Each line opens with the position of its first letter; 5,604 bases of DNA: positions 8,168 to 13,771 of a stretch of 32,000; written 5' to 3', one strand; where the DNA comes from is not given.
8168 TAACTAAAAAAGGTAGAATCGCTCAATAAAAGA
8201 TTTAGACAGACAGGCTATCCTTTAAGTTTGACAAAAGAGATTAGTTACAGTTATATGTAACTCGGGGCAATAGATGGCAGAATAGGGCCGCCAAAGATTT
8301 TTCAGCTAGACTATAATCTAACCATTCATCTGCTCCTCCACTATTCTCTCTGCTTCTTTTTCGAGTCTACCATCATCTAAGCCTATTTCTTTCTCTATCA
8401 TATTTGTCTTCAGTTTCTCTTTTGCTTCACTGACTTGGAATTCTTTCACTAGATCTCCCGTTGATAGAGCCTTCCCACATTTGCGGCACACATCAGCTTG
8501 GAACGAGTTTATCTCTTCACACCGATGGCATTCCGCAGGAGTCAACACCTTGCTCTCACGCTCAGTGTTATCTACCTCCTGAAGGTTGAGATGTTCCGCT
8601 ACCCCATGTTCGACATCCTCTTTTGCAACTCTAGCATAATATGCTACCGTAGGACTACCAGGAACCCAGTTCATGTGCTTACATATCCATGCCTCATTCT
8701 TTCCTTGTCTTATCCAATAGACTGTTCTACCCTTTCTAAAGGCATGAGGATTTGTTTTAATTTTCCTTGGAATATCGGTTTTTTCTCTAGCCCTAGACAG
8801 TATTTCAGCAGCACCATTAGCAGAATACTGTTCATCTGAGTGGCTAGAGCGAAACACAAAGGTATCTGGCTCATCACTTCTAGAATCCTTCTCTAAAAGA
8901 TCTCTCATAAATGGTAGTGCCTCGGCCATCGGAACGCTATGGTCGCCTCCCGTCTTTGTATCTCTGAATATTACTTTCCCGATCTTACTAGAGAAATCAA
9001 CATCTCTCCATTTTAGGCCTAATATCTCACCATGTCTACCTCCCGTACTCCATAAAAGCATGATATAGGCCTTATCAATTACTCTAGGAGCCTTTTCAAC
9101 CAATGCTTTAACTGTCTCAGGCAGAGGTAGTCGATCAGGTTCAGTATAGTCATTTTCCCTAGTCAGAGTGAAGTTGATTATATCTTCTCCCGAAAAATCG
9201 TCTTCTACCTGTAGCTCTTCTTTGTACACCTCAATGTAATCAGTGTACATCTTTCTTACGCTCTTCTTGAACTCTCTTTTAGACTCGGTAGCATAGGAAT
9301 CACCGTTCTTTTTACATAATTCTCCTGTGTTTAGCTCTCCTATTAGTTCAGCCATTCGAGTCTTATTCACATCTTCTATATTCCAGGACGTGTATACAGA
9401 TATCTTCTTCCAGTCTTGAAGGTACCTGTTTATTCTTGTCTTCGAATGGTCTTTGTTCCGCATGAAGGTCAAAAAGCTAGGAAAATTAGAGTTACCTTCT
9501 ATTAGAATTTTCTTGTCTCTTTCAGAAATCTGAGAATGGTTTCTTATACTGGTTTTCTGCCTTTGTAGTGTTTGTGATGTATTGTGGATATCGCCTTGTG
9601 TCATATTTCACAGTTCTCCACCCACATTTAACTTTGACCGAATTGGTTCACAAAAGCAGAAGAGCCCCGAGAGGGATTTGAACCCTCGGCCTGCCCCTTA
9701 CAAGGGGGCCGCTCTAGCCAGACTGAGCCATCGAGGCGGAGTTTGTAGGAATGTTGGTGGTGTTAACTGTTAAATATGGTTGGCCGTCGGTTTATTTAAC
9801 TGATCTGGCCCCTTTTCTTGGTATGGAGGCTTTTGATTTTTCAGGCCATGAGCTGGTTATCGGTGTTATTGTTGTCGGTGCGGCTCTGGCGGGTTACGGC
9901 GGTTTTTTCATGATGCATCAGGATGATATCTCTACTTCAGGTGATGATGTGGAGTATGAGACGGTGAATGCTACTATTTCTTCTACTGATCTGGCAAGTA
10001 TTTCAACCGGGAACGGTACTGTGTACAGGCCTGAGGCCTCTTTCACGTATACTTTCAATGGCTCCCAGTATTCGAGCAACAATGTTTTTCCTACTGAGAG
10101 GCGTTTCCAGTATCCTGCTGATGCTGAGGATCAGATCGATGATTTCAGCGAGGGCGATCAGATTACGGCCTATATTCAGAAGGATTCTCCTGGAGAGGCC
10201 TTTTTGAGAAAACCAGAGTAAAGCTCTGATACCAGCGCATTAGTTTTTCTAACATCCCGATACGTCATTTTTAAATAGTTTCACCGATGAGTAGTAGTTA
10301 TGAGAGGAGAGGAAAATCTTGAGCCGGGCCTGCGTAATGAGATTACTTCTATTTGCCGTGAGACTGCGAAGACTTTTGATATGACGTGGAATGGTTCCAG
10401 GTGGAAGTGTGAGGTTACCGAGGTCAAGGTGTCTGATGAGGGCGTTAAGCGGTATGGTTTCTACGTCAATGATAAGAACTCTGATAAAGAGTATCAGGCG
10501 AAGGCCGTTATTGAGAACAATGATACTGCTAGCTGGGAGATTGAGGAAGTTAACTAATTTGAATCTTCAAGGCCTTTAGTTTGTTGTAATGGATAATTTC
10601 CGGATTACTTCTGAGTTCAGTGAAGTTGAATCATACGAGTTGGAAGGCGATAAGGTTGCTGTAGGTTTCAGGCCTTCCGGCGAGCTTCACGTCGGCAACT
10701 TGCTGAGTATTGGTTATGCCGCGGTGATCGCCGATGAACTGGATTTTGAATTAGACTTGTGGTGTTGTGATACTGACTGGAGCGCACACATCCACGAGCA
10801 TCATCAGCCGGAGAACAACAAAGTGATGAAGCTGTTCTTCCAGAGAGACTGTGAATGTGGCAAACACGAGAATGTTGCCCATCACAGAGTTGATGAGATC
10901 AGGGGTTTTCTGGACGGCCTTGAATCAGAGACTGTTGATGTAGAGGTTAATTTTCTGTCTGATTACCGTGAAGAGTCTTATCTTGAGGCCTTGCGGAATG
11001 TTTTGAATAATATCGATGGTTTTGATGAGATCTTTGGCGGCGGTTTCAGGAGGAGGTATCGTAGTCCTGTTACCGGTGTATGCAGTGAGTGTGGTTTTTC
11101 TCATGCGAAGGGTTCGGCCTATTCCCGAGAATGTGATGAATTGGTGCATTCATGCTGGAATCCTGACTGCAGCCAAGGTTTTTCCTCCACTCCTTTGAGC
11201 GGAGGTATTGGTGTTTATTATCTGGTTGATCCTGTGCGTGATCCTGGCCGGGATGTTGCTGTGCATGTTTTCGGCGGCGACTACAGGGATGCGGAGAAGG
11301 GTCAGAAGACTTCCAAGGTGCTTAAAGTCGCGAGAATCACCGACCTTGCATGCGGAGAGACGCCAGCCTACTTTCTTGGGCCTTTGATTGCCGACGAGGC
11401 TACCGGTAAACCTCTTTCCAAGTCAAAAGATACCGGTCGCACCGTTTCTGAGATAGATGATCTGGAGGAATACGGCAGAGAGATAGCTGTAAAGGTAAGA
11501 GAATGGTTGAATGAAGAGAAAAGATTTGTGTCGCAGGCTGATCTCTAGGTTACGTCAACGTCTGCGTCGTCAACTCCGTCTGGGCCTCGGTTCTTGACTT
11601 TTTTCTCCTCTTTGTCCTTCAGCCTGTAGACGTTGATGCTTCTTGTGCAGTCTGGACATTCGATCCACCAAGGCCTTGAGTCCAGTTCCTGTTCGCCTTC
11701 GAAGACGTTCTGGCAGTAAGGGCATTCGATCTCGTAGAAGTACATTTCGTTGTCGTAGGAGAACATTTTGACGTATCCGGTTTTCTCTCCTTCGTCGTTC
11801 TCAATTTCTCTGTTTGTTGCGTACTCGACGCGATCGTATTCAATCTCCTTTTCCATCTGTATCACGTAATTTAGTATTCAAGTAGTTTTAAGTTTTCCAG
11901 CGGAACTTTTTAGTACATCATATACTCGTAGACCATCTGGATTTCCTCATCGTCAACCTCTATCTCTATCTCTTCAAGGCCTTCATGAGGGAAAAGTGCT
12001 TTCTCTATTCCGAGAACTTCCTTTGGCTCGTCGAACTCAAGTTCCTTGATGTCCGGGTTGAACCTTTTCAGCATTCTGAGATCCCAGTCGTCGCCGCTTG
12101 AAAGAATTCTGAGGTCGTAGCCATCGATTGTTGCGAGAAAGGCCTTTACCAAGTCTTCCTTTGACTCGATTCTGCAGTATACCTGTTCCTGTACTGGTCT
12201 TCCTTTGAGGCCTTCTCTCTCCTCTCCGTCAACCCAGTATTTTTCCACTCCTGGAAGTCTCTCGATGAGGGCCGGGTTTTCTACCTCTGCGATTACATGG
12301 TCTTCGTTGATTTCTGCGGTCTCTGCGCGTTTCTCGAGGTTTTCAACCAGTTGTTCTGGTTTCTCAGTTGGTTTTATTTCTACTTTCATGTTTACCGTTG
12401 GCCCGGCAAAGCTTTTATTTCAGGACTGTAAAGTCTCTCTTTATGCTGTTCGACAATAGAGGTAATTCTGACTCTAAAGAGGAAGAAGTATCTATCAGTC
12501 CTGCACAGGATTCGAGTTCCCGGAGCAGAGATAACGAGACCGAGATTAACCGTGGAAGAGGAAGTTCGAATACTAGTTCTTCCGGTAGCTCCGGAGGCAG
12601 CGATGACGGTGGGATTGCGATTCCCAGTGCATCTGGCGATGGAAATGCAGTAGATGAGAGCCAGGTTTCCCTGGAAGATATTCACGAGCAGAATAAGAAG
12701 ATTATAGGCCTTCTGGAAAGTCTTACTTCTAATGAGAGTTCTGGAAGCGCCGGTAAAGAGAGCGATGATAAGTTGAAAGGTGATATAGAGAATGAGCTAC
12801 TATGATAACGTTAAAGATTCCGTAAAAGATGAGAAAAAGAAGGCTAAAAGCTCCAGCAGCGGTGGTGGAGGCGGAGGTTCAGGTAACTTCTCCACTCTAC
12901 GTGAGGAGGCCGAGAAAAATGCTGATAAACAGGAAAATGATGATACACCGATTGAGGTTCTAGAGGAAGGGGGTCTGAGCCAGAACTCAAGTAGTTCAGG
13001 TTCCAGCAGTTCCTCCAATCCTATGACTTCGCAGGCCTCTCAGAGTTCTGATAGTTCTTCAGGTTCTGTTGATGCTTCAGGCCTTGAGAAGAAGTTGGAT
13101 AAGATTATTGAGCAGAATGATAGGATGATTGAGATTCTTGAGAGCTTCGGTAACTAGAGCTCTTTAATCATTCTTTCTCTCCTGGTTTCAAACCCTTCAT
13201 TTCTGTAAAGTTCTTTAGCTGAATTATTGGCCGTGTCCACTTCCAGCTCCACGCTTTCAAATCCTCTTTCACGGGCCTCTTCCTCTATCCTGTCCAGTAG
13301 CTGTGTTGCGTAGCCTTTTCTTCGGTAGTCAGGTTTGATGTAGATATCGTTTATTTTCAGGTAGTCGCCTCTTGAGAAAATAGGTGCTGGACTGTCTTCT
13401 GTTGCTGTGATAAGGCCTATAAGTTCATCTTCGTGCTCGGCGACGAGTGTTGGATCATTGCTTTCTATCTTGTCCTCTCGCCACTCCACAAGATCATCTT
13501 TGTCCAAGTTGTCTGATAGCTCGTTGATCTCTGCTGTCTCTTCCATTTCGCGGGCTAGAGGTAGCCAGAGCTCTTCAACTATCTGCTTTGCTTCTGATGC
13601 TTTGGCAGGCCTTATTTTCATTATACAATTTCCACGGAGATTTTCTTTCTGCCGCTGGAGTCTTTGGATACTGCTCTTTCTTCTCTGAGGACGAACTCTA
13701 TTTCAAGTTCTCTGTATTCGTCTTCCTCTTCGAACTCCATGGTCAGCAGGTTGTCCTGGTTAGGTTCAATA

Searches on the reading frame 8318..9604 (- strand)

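Call 18: search_protein_families(library=pfam, proteins=[window:8318-9604:-], max_evalue=0.001)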
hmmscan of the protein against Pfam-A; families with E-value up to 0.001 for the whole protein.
window:8318-9604:- (428 aa): 1 family
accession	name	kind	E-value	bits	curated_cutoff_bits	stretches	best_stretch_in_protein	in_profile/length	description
PF00589.27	Phage_integrase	-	4.7e-20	72.5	27.1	1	165-328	8-170/172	Phage integrase family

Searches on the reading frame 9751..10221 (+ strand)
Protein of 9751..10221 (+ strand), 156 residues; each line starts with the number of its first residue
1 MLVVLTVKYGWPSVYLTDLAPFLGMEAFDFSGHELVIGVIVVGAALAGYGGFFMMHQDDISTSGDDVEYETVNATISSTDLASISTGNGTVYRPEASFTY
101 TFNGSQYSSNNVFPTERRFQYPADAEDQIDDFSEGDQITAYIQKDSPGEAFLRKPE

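Call 18: search_protein_families(library=pfam, proteins=[window:9751-10221:+], max_evalue=0.001)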
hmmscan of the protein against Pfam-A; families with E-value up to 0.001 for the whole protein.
window:9751-10221:+ (156 aa): 1 family
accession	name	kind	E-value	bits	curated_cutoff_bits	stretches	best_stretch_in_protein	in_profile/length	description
PF12158.14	DUF3592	-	2.7e-10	41.2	25.3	1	73-154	2-81/84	Domain of unknown function (DUF3592)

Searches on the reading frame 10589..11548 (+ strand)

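Call 18: search_protein_families(library=pfam, proteins=[window:10589-11548:+], max_evalue=0.001)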
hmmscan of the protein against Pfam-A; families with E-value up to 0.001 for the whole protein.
window:10589-11548:+ (319 aa): 1 family
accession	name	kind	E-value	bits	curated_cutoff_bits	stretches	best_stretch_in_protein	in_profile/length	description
PF01921.24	tRNA-synt_1f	-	1.8e-07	30.8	27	1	22-289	25-296/360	tRNA synthetases class I (K)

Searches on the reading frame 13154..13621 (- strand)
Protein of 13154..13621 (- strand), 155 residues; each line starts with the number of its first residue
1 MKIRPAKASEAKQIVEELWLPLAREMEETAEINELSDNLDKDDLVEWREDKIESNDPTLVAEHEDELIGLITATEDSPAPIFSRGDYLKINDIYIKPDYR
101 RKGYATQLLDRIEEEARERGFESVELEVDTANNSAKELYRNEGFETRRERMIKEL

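Call 18: search_protein_families(library=pfam, proteins=[window:13154-13621:-], max_evalue=0.001)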
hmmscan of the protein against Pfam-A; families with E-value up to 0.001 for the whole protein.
window:13154-13621:- (155 aa): 10 families
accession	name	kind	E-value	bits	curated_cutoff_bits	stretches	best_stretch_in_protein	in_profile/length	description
PF00583.31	Acetyltransf_1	-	4.1e-22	79.1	20.7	1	41-144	18-116/116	Acetyltransferase (GNAT) family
PF13508.13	Acetyltransf_7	-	1.6e-15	57.6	27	1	57-145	4-83/84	Acetyltransferase (GNAT) domain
PF13673.13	Acetyltransf_10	-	4.2e-13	49.8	23.6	1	50-149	25-112/128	Acetyltransferase (GNAT) domain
PF08445.16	FR47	-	2.1e-07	31.2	22.1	1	88-150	22-83/86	FR47-like protein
PF13527.13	Acetyltransf_9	-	4.9e-07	30.2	25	1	3-145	2-125/127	Acetyltransferase (GNAT) domain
PF13302.13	Acetyltransf_3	-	5e-06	27.7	25.4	1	3-145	4-138/138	Acetyltransferase (GNAT) domain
PF14542.12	Acetyltransf_CG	-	0.0005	20.6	30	1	85-121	22-58/80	GCN5-related N-acetyl-transferase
PF17013.11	Acetyltransf_15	-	0.00054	19.9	35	1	65-114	46-99/210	Putative acetyl-transferase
PF13880.12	Acetyltransf_13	-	0.00057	20.1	22.8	1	90-114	7-31/69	ESCO1/2 acetyl-transferase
PF13420.13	Acetyltransf_4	-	0.00074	20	24.3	0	60-148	54-138/155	Acetyltransferase (GNAT) domain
